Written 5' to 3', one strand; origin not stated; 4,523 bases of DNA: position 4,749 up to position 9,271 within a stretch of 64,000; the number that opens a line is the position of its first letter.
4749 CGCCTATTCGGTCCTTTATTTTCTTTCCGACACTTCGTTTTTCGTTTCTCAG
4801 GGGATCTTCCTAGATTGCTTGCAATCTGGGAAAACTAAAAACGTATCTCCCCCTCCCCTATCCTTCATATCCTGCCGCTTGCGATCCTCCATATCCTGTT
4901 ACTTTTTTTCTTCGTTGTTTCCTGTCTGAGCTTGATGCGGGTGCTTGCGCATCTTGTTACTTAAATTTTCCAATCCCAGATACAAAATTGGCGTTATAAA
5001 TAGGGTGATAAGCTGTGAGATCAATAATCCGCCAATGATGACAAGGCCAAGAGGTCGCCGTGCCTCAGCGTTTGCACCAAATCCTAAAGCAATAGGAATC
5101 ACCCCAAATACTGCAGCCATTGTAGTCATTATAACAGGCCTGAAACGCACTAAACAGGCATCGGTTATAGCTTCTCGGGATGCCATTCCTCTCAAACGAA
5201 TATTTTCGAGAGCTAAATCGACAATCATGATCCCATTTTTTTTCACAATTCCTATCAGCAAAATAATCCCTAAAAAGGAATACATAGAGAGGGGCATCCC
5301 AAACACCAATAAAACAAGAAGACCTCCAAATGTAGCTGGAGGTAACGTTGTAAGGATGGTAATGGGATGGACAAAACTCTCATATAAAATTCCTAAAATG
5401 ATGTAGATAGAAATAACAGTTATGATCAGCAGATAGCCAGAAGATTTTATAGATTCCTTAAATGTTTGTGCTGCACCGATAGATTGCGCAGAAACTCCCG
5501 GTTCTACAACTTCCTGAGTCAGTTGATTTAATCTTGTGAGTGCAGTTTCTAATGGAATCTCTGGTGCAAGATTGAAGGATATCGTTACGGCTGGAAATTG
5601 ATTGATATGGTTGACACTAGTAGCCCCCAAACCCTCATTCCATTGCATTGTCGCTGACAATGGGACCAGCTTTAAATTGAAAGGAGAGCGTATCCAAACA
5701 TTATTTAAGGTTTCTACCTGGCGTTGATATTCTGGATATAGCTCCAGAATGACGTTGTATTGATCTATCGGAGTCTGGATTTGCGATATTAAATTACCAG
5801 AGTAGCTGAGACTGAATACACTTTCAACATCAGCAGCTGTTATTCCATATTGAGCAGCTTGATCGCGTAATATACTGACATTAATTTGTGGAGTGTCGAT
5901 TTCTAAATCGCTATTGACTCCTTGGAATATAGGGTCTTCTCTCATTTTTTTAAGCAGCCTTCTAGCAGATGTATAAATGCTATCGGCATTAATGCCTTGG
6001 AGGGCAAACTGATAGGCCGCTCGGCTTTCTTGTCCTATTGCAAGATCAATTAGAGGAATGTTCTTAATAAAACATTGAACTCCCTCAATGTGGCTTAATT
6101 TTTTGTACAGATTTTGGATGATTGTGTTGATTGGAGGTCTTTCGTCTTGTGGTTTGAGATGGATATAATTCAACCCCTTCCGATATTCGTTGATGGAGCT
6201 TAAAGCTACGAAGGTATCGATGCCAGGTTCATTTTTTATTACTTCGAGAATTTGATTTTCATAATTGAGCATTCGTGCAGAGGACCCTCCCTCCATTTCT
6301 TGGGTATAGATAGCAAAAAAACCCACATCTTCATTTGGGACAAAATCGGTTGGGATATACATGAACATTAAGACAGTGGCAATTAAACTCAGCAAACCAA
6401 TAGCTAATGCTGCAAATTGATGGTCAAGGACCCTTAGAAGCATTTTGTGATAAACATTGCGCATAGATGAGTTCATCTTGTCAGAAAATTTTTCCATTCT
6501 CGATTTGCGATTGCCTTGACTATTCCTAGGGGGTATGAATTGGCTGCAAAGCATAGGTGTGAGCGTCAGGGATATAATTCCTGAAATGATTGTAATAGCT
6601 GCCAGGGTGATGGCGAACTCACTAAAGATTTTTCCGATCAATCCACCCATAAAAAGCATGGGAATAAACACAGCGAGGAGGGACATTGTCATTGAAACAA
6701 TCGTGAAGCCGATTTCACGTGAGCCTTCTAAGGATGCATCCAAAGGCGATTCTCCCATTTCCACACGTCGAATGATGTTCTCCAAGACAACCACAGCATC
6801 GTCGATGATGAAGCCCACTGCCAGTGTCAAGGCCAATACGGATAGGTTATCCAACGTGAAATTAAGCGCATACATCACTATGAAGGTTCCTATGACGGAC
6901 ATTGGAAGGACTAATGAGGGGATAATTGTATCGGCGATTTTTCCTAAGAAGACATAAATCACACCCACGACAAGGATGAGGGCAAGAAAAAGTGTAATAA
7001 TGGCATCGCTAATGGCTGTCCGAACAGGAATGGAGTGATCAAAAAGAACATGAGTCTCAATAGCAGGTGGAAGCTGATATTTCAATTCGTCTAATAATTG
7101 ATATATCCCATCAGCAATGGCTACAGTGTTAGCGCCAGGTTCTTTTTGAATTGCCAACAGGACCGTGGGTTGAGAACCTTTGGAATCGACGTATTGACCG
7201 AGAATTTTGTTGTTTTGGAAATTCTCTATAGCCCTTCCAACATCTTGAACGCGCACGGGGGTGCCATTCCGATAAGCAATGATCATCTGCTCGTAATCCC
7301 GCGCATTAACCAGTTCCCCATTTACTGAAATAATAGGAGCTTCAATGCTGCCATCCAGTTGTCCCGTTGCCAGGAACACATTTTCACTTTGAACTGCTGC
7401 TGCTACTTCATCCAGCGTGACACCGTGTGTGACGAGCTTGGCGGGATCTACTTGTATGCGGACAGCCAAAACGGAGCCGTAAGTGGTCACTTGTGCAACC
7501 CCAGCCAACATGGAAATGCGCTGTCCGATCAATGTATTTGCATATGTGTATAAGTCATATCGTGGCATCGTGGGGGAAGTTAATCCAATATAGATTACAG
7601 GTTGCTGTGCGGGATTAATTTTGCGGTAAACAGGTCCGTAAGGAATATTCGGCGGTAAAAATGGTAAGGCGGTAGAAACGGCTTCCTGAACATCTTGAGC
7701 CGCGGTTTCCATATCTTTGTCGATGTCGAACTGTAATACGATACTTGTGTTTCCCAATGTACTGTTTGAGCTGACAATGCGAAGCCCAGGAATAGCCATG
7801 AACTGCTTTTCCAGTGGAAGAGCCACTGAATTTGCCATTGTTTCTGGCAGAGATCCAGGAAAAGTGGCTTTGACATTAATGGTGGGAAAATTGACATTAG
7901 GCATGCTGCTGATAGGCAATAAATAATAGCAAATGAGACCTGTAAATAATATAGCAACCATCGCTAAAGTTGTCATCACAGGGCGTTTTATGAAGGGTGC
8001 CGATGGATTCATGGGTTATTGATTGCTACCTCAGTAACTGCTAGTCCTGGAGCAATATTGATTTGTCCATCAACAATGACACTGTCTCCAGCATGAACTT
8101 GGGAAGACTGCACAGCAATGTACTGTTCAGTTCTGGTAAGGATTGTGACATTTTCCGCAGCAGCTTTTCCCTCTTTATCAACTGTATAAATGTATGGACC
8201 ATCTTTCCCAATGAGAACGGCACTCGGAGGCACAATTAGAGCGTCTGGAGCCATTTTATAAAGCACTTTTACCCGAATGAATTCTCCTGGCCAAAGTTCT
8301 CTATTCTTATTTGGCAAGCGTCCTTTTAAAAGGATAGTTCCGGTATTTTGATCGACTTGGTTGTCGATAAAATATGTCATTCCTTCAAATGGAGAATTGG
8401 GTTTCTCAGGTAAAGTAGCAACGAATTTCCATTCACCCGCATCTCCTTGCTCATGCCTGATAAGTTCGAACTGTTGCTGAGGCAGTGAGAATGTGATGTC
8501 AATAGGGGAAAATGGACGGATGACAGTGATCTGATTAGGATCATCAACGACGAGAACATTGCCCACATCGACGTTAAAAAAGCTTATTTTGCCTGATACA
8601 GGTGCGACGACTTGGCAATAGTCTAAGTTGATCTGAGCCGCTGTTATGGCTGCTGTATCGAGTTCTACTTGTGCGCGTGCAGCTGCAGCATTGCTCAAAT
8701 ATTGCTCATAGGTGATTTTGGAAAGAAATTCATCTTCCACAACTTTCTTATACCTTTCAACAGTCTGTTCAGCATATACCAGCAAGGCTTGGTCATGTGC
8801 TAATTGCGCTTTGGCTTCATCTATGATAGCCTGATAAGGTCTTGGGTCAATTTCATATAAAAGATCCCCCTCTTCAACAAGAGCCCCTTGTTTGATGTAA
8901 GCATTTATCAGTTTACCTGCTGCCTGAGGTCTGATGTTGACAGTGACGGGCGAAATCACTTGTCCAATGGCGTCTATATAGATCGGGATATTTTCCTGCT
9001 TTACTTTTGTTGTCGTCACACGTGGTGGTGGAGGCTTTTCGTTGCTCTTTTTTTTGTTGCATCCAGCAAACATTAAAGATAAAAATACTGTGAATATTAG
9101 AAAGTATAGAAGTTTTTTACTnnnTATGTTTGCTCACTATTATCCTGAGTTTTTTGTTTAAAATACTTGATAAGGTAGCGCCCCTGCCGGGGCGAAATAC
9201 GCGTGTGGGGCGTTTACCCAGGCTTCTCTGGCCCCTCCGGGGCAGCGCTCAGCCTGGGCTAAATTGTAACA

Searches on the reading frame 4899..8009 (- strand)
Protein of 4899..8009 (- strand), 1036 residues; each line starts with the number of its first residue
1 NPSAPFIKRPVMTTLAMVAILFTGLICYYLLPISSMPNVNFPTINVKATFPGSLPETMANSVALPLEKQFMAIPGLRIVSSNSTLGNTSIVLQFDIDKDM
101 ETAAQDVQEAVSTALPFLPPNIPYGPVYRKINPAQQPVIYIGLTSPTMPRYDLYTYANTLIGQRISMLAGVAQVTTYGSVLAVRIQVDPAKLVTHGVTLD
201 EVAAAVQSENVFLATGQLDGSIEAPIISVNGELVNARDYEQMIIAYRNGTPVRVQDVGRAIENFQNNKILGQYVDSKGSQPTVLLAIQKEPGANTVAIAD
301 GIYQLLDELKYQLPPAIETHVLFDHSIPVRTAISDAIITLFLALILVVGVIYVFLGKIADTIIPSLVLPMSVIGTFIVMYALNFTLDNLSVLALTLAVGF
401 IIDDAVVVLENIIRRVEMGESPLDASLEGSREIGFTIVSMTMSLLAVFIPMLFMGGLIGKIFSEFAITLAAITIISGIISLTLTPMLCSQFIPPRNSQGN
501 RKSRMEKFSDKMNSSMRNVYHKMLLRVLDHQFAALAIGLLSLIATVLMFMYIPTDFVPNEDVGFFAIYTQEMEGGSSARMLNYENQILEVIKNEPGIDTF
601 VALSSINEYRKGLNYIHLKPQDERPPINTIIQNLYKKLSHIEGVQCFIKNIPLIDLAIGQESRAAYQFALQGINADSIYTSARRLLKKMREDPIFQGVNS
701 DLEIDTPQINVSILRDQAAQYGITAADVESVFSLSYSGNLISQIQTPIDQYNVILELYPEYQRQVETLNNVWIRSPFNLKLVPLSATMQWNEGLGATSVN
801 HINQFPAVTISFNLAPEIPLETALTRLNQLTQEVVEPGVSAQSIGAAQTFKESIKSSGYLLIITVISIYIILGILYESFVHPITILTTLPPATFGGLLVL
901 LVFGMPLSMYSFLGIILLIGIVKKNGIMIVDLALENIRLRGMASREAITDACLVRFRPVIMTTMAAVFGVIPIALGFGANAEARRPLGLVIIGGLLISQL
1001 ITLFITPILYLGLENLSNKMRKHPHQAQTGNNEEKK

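Call 74: search_protein_families(library=pfam, proteins=[window:4899-8009:-], max_evalue=0.00001)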
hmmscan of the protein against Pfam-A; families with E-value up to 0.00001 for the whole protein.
window:4899-8009:- (1036 aa): 1 family
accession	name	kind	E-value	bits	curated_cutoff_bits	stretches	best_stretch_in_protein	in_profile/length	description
PF00873.25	ACR_tran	-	1.6e-265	884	28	1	6-1011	5-1018/1021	AcrB/AcrD/AcrF family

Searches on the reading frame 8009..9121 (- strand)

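Call 74: search_protein_families(library=pfam, proteins=[window:8009-9121:-], max_evalue=0.00001)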
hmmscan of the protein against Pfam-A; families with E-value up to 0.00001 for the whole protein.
window:8009-9121:- (370 aa): 3 families
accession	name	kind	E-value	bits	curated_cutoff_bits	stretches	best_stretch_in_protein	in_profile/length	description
PF16576.10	HlyD_D23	-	2.2e-09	37.4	30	1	61-281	20-213/214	Barrel-sandwich domain of CusB or HlyD membrane-fusion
PF13437.12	HlyD_3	-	7.1e-08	33.6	22.2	0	171-272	2-96/106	HlyD family secretion protein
PF13533.13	Biotin_lipoyl_2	-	3.1e-06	27.3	29.8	0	61-92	1-32/32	Biotin-lipoyl like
